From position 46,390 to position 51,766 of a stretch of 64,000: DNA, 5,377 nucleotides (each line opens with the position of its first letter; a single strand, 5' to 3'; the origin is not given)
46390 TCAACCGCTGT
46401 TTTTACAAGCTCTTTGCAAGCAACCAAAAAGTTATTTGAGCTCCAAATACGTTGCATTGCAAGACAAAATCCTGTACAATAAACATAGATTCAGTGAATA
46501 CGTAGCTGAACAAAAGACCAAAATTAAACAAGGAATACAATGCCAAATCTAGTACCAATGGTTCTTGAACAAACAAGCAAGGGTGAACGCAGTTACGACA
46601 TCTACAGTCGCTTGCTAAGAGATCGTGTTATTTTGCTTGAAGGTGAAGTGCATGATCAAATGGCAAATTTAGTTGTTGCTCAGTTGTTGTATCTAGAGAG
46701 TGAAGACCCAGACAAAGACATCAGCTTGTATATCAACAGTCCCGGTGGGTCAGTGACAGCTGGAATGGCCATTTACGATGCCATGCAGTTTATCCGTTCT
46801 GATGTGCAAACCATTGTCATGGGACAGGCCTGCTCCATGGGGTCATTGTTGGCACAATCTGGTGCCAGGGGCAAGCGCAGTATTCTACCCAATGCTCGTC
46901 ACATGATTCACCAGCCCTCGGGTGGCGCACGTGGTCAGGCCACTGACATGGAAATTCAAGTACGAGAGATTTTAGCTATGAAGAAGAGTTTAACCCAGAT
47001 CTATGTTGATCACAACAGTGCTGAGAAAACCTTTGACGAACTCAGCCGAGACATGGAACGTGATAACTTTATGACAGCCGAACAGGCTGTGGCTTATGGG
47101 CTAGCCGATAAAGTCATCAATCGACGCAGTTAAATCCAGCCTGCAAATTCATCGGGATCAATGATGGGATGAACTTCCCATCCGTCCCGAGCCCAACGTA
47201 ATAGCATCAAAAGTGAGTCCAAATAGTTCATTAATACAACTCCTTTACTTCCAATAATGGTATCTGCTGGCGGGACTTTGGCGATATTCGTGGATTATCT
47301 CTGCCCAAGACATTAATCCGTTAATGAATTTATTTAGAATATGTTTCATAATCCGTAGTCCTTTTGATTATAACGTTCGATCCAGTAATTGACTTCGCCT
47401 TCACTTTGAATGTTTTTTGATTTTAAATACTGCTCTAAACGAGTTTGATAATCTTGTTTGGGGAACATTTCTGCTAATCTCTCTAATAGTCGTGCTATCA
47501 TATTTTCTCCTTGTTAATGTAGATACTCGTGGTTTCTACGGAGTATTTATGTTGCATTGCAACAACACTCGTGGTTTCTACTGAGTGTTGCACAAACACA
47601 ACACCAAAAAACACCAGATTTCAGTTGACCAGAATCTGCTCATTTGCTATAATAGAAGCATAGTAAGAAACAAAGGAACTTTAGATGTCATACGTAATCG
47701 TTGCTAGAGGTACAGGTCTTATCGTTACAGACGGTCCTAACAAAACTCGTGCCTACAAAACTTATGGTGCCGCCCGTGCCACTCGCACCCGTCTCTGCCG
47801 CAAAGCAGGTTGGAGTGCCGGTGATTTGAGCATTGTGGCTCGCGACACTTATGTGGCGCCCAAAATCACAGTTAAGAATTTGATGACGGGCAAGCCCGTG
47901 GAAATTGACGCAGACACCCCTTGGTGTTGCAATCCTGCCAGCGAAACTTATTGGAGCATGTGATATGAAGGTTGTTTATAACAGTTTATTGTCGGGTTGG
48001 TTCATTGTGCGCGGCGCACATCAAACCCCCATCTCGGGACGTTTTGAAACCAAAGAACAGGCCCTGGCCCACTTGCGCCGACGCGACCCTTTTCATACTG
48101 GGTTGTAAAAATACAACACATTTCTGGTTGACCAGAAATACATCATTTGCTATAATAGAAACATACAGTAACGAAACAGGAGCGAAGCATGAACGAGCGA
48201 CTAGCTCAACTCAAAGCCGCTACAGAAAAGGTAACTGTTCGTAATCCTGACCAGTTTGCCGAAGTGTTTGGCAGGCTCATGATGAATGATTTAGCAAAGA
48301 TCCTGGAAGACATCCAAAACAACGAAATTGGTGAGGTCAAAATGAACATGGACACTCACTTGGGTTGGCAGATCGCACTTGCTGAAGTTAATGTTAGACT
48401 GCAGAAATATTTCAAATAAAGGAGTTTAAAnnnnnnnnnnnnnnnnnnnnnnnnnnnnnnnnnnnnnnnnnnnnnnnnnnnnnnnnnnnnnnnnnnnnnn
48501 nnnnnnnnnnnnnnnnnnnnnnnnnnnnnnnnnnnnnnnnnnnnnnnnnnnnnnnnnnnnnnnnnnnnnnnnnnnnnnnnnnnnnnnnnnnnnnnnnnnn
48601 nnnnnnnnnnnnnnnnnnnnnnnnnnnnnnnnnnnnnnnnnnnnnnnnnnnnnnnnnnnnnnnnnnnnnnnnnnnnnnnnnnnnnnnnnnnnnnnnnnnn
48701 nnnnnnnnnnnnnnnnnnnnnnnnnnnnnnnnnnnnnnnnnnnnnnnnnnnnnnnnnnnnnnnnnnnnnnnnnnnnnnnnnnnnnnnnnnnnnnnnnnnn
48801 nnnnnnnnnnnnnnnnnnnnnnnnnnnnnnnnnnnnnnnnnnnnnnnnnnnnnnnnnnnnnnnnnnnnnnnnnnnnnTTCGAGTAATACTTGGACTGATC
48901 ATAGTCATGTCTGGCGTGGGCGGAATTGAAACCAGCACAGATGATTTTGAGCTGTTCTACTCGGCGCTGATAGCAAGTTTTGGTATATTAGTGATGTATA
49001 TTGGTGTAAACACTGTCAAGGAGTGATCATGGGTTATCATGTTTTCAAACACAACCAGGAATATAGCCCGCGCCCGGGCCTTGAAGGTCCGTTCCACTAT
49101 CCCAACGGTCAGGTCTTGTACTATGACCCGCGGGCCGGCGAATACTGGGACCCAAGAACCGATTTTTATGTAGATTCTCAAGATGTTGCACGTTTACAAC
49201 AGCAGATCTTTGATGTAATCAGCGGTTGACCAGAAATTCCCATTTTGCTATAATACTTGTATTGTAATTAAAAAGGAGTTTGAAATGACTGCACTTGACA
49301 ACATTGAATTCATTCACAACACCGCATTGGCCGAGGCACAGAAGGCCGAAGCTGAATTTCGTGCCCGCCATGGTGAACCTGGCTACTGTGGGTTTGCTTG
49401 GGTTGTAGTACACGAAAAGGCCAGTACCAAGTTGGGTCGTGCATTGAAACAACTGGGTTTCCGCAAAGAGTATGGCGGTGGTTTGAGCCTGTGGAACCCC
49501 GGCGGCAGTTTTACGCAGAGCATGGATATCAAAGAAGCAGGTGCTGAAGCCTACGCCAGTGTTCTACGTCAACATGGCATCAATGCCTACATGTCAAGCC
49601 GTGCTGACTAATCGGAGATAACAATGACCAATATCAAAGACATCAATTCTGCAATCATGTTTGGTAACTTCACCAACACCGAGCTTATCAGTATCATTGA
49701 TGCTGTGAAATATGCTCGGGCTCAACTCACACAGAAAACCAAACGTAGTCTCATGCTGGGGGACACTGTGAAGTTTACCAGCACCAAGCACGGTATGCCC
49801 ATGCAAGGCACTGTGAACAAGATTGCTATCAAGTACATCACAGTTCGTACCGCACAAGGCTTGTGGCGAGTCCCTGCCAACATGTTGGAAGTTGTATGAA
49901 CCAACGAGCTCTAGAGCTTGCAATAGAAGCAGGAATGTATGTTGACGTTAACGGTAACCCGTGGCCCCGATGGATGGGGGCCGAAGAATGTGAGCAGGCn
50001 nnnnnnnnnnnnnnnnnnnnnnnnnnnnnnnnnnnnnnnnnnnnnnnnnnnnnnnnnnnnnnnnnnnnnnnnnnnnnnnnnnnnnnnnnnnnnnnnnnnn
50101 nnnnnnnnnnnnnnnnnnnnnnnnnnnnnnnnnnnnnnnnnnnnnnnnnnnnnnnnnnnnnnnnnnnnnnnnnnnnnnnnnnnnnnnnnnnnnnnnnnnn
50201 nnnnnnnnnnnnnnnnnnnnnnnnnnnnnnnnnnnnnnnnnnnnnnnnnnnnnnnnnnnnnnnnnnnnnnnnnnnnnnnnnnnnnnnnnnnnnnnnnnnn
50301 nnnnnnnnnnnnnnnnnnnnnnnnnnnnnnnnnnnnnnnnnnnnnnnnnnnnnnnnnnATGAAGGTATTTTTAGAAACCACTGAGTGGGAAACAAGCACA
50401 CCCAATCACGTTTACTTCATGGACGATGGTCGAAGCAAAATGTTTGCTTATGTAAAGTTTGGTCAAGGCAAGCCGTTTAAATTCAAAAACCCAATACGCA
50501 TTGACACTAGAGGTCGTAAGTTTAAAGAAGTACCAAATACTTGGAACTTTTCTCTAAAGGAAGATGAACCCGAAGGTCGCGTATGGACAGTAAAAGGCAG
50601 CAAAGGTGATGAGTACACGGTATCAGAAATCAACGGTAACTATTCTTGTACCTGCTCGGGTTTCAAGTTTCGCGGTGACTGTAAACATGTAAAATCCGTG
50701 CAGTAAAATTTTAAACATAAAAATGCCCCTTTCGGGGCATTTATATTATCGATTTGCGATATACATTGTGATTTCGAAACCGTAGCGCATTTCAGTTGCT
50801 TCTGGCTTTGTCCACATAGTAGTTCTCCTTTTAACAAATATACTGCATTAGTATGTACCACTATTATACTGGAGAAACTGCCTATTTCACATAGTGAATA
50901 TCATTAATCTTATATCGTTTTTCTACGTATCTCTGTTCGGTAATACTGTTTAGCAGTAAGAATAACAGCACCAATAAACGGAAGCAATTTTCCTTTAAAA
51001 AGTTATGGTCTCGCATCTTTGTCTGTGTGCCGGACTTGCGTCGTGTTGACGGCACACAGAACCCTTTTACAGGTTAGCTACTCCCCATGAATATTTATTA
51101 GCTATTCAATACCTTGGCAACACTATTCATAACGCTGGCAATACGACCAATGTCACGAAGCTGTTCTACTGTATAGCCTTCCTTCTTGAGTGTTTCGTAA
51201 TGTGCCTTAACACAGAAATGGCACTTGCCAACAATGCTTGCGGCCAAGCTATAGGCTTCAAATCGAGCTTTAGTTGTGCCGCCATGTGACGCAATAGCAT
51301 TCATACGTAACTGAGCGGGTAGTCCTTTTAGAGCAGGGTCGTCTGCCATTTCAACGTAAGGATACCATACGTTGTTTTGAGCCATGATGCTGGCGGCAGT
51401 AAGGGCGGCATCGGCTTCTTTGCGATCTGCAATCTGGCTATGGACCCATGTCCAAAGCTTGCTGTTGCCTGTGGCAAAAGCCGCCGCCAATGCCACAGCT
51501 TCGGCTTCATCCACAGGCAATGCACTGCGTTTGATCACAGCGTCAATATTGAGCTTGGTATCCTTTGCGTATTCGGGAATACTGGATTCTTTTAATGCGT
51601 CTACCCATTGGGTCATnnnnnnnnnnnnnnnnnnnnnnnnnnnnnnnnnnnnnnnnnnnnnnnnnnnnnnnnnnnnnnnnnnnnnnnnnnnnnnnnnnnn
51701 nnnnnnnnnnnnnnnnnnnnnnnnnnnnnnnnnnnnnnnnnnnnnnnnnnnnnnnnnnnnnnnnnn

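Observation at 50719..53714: Integrated redox/metal/cofactor locus: ahpC - rSAM - ahpD - Mn riboswitch - small ORF - pqqA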

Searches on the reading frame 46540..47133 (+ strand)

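Call 80: search_protein_families(library=pfam, proteins=[window:46540-47133:+], max_evalue=0.001)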
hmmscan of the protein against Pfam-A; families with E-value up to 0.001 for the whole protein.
window:46540-47133:+ (197 aa): 1 family
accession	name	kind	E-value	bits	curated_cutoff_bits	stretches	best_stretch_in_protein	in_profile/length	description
PF00574.28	CLP_protease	-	4.6e-79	265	20.2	1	14-195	2-181/182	Clp protease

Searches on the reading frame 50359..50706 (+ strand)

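Call 4: search_protein_families(library=ncbifam, proteins=[window:50359-50706:+], max_evalue=0.01)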
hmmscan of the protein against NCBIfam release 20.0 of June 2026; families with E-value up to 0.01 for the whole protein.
window:50359-50706:+ (115 aa): 0 families

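Call 5: search_protein_families(library=pfam, proteins=[window:50359-50706:+], max_evalue=0.01)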
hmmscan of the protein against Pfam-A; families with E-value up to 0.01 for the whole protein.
window:50359-50706:+ (115 aa): 1 family
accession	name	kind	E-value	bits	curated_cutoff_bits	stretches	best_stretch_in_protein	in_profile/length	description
PF04434.22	SWIM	-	0.00081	19.3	19.6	1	94-111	12-30/38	SWIM zinc finger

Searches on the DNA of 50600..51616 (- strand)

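Call 7: search_rna_families(source=window, start=50600, end=51300, threshold=evalue, max_evalue=10, show_alignments=3)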
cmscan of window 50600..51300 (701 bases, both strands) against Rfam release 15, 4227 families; matches with E-value up to 10: 8.
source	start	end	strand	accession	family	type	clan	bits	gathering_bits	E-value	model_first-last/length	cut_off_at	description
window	50683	50749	+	RF02064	STnc370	Gene; sRNA;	-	20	54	7.4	1-71/71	no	Enterobacterial sRNA STnc370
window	50626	50756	+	RF02502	Atu_C8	Gene; sRNA;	-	19.7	50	0.34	1-122/122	no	Rhizobiales sRNA Atu_C8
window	50719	50779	-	RF01399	isrQ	Gene; sRNA;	-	17.4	50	0.79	1-162/162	no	isrQ Hfq binding RNA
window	50856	50940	+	RF01197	snR39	Gene; snRNA; snoRNA; CD-box;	CL00054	15.7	40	8.6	1-95/95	no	Small nucleolar RNA snR39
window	50844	50862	-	RF01083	UPD-PK2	Cis-reg;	-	15.4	32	7.7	1-21/21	no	Pseudoknot of upstream pseudoknot domain (UPD) of the 3'UTR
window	50995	51079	-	RF02617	SSRC10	Gene; sRNA;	-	15.2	56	3.8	1-113/113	no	Streptococcus sRNA 10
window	50685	50755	+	RF01244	snR4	Gene; snRNA; snoRNA; CD-box;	-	14.4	37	3.9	35-122/187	no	Small nucleolar RNA snR4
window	50723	50786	-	RF02236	asX2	Gene; sRNA;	-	13.5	70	7.8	1-87/87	no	Xanthomonas sRNA asX2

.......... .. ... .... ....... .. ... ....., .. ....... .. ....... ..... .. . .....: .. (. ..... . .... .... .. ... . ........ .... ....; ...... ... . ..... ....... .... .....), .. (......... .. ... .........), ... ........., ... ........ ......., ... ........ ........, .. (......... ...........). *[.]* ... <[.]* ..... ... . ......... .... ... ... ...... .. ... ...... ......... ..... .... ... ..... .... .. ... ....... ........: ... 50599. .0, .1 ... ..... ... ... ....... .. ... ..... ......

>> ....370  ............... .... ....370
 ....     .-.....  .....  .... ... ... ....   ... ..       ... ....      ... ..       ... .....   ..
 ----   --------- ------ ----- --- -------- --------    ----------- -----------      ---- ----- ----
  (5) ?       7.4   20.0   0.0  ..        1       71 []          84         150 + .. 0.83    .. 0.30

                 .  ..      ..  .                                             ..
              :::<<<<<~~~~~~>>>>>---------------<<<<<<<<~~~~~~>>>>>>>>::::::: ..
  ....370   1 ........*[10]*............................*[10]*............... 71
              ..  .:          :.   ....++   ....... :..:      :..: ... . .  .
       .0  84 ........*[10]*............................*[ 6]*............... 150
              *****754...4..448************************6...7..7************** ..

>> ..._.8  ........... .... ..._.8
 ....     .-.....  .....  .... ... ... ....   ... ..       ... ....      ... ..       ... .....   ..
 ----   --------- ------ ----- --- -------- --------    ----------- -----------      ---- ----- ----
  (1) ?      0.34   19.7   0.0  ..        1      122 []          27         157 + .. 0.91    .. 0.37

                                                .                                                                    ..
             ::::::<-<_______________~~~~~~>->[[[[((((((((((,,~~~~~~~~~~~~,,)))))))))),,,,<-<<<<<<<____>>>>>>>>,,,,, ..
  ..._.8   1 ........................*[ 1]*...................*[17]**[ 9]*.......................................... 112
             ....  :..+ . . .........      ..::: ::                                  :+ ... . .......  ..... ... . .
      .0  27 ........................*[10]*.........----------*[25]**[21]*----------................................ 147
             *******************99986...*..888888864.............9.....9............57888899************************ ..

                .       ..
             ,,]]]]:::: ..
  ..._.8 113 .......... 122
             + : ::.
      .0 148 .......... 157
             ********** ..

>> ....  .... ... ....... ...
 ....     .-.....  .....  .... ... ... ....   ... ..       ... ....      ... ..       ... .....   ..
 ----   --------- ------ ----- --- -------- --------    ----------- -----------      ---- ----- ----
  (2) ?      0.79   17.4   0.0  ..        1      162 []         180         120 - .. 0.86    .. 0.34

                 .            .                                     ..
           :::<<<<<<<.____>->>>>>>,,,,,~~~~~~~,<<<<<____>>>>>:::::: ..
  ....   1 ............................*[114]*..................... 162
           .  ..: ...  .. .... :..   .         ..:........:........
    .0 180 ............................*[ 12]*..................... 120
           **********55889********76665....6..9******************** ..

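Call 21: search_rna_families(source=window, start=50985, end=51100, threshold=evalue, max_evalue=10, show_alignments=4)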
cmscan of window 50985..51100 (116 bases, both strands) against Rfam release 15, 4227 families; matches with E-value up to 10: 2.
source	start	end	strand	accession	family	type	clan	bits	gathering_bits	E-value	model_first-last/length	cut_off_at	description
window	50995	51079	-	RF02617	SSRC10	Gene; sRNA;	-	15.2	56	0.62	1-113/113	no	Streptococcus sRNA 10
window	51015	51064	-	RF04006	mir-9338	Gene; miRNA;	-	11.9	98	5.2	1-67/67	no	mir-9338 microRNA precursor family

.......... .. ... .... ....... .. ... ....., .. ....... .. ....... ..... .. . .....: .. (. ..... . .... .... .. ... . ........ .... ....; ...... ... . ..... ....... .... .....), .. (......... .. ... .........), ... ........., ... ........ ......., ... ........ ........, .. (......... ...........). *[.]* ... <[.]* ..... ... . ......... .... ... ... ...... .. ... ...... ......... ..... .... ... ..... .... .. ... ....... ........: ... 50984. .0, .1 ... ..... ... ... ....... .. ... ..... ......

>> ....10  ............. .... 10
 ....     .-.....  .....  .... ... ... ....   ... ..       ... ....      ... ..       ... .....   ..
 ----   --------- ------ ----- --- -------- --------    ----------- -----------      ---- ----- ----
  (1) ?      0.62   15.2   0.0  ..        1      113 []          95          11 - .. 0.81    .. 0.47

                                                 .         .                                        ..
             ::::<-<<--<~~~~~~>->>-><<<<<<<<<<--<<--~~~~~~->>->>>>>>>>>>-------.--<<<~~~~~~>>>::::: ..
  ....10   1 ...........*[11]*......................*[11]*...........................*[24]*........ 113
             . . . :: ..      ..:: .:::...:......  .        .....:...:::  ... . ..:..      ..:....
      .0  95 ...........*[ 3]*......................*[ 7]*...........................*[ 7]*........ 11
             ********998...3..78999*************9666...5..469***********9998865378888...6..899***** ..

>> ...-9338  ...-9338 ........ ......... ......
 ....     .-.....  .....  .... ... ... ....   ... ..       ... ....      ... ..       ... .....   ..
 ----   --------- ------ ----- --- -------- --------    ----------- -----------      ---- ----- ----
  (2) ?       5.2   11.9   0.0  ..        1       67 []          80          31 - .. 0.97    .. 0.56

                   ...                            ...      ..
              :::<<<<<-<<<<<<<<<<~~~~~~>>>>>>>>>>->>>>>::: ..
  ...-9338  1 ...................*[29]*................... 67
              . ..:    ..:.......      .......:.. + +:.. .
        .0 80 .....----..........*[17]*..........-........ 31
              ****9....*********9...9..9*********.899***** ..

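Call 29: search_rna_families(sources=[L010, L013, L015, L014, L001, L003], threshold=gathering, show_alignments=2)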
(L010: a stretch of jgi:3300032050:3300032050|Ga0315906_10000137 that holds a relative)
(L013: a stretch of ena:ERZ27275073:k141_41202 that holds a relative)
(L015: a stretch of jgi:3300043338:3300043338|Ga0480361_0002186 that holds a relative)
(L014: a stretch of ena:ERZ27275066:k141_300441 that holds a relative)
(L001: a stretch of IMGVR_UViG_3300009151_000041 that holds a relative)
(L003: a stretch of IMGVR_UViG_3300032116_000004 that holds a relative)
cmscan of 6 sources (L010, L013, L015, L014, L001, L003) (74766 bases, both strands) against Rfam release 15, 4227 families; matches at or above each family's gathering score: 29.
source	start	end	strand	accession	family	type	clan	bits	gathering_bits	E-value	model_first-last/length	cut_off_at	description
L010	11676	11748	+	RF00005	tRNA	Gene; tRNA;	CL00001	71.3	29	1.6e-13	1-71/71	no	tRNA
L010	9502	9574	+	RF00005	tRNA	Gene; tRNA;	CL00001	70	29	3.6e-13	1-71/71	no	tRNA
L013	2448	2520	+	RF00005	tRNA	Gene; tRNA;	CL00001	70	29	3.8e-13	1-71/71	no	tRNA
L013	3824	3895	+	RF00005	tRNA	Gene; tRNA;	CL00001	67.9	29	1.3e-12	1-71/71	no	tRNA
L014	1115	1186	+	RF00005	tRNA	Gene; tRNA;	CL00001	67.9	29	1.3e-12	1-71/71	no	tRNA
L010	9415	9488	+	RF00005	tRNA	Gene; tRNA;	CL00001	67.7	29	1.6e-12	1-71/71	no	tRNA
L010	11012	11085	+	RF00005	tRNA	Gene; tRNA;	CL00001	65.6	29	5.9e-12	1-71/71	no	tRNA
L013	2367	2438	+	RF00005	tRNA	Gene; tRNA;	CL00001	63.3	29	2.6e-11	1-71/71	no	tRNA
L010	9730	9803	+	RF00005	tRNA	Gene; tRNA;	CL00001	62.9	29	3.4e-11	1-71/71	no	tRNA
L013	2531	2604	+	RF00005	tRNA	Gene; tRNA;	CL00001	62.2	29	5.2e-11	1-71/71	no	tRNA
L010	12253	12325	+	RF00005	tRNA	Gene; tRNA;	CL00001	60.7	29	1.3e-10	1-71/71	no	tRNA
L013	1812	1883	+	RF00005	tRNA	Gene; tRNA;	CL00001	60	29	2e-10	1-71/71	no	tRNA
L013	2028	2099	+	RF00005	tRNA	Gene; tRNA;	CL00001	59.6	29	2.6e-10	1-71/71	no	tRNA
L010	9650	9722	+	RF00005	tRNA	Gene; tRNA;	CL00001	58.9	29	4.3e-10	1-71/71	no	tRNA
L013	3948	4019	+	RF00005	tRNA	Gene; tRNA;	CL00001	57.9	29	7.9e-10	1-71/71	no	tRNA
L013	3742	3814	+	RF00005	tRNA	Gene; tRNA;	CL00001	57.9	29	8e-10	1-71/71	no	tRNA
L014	1239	1310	+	RF00005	tRNA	Gene; tRNA;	CL00001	57.9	29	7.9e-10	1-71/71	no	tRNA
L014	1033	1105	+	RF00005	tRNA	Gene; tRNA;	CL00001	57.9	29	8e-10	1-71/71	no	tRNA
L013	1888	1959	+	RF00005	tRNA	Gene; tRNA;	CL00001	57.1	29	1.3e-09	1-71/71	no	tRNA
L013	5497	5578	+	RF00005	tRNA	Gene; tRNA;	CL00001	53.4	29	1.4e-08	1-71/71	no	tRNA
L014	2788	2869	+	RF00005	tRNA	Gene; tRNA;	CL00001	53.4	29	1.4e-08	1-71/71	no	tRNA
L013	2700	2788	+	RF00005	tRNA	Gene; tRNA;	CL00001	53.1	29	1.6e-08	1-71/71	no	tRNA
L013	2615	2689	+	RF00005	tRNA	Gene; tRNA;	CL00001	50.2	29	1.1e-07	1-71/71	no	tRNA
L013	1237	1310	+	RF00005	tRNA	Gene; tRNA;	CL00001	48.6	29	2.8e-07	1-71/71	no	tRNA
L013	1318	1389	+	RF00005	tRNA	Gene; tRNA;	CL00001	48.5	29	3e-07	1-71/71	no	tRNA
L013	1479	1548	+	RF00005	tRNA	Gene; tRNA;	CL00001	48.5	29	3e-07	1-71/71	no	tRNA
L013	1731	1802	+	RF00005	tRNA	Gene; tRNA;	CL00001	46.5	29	1.1e-06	1-71/71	no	tRNA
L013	4030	4111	+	RF00005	tRNA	Gene; tRNA;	CL00001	43.1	29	9.4e-06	1-71/71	no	tRNA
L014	1321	1402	+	RF00005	tRNA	Gene; tRNA;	CL00001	43.1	29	9.4e-06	1-71/71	no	tRNA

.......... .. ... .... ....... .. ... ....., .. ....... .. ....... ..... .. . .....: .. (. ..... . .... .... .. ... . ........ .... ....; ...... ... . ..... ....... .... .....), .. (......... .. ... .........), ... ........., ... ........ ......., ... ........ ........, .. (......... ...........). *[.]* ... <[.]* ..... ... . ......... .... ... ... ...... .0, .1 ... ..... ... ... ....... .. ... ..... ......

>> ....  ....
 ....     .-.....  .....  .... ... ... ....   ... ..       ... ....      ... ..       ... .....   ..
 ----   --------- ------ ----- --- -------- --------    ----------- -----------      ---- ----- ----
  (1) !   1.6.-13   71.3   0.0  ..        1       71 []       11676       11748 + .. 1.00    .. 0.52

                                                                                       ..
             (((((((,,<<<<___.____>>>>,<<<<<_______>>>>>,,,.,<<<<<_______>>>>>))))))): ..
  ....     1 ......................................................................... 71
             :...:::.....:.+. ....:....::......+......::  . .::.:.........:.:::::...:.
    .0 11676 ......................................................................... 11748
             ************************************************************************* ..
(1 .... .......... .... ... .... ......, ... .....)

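Call 83: search_rna_families(sources=[L198, L208, L218, L225, L239, L244, L264], threshold=evalue, max_evalue=0.1)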
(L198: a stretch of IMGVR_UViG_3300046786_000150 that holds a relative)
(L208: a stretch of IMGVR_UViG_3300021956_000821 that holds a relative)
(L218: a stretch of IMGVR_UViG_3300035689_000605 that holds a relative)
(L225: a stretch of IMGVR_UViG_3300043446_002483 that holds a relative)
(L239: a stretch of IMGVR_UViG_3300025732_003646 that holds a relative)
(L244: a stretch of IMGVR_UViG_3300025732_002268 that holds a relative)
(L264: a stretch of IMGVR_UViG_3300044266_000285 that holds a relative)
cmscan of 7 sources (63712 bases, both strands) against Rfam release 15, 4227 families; matches with E-value up to 0.1: 14.
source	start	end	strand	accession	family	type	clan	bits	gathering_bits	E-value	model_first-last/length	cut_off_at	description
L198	656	905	+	RF04321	tmRNA_permuted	Gene;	-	131.5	47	1.8e-25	1-213/213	no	permuted transfer-messenger RNA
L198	609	971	+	RF01850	beta_tmRNA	Gene;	CL00001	128.4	84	8.8e-39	1-331/331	no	Betaproteobacteria transfer-messenger RNA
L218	2588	2948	+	RF04321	tmRNA_permuted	Gene;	-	115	47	1e-21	1-213/213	no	permuted transfer-messenger RNA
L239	6175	6462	+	RF04321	tmRNA_permuted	Gene;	-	114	47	1.7e-21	1-213/213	no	permuted transfer-messenger RNA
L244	3122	3495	+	RF04321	tmRNA_permuted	Gene;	-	103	47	5.7e-19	1-213/213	no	permuted transfer-messenger RNA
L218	2723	3013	+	RF01850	beta_tmRNA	Gene;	CL00001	79.4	84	3e-22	1-331/331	no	Betaproteobacteria transfer-messenger RNA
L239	6116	6526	+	RF01850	beta_tmRNA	Gene;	CL00001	76.3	84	3.2e-21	1-331/331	no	Betaproteobacteria transfer-messenger RNA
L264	6473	6545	+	RF00005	tRNA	Gene; tRNA;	CL00001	60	29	1.7e-10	1-71/71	no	tRNA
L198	6031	6103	+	RF00005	tRNA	Gene; tRNA;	CL00001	55.2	29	3.6e-09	1-71/71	no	tRNA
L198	6031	6104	-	RF04354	Plastid-ycf2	Cis-reg;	-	33.3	65.7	0.0045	1-75/75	no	Plastid-ycf2 5UTR RNA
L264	6473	6546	-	RF04354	Plastid-ycf2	Cis-reg;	-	30.7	65.7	0.023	1-75/75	no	Plastid-ycf2 5UTR RNA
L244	3069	3183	+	RF00023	tmRNA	Gene;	CL00001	25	47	3.3e-06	1-374/374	no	transfer-messenger RNA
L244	3286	3557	+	RF01850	beta_tmRNA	Gene;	CL00001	20.4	84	0.024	1-331/331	no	Betaproteobacteria transfer-messenger RNA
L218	2599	2649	+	RF00023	tmRNA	Gene;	CL00001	19.4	47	0.00078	1-374/374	no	transfer-messenger RNA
